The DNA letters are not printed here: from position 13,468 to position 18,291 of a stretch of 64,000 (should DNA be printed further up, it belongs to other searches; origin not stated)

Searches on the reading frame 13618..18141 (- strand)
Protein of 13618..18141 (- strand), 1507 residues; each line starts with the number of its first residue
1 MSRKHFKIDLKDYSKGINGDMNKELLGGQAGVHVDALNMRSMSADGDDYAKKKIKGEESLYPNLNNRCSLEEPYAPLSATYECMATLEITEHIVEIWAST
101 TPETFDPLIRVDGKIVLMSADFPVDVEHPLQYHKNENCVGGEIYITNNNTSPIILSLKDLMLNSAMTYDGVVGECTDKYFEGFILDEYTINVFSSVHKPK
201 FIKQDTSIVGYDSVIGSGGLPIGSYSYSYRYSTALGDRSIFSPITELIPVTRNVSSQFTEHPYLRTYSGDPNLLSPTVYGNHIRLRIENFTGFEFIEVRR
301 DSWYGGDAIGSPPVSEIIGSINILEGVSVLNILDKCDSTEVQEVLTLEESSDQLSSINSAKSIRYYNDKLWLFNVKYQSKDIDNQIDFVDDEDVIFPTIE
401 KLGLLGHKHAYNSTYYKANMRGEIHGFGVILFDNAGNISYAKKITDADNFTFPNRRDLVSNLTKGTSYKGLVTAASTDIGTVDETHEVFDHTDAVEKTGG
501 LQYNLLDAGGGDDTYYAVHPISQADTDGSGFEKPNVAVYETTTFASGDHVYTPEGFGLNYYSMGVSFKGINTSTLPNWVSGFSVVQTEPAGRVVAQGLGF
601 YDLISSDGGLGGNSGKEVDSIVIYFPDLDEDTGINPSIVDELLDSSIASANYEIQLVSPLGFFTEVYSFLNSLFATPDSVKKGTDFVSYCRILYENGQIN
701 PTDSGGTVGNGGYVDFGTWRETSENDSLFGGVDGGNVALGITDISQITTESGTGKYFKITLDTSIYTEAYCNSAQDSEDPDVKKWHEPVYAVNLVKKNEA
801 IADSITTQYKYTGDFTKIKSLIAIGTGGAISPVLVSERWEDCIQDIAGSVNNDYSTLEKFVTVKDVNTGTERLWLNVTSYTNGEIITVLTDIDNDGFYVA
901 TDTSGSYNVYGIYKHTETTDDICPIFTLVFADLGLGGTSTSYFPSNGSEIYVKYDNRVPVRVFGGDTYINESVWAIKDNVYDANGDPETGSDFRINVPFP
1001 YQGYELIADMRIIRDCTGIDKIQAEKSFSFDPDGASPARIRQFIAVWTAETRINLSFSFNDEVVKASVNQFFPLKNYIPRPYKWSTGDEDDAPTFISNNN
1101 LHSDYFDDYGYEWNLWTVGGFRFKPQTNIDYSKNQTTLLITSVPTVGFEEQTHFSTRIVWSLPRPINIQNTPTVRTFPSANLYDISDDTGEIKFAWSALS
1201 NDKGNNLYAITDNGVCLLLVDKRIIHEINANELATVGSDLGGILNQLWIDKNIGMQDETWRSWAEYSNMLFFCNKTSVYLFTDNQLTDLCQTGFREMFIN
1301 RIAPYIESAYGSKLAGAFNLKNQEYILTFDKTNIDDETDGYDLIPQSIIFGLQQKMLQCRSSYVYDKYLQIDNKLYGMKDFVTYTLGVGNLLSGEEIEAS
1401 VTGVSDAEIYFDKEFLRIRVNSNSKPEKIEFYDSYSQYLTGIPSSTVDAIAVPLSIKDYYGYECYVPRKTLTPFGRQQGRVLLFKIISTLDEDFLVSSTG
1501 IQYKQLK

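Call 31: search_dna_similar(query=window:13618-18141:-, collection=phages, mode=protein, max_rows=12)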
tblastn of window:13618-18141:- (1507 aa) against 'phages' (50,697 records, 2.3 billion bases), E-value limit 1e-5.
No match.
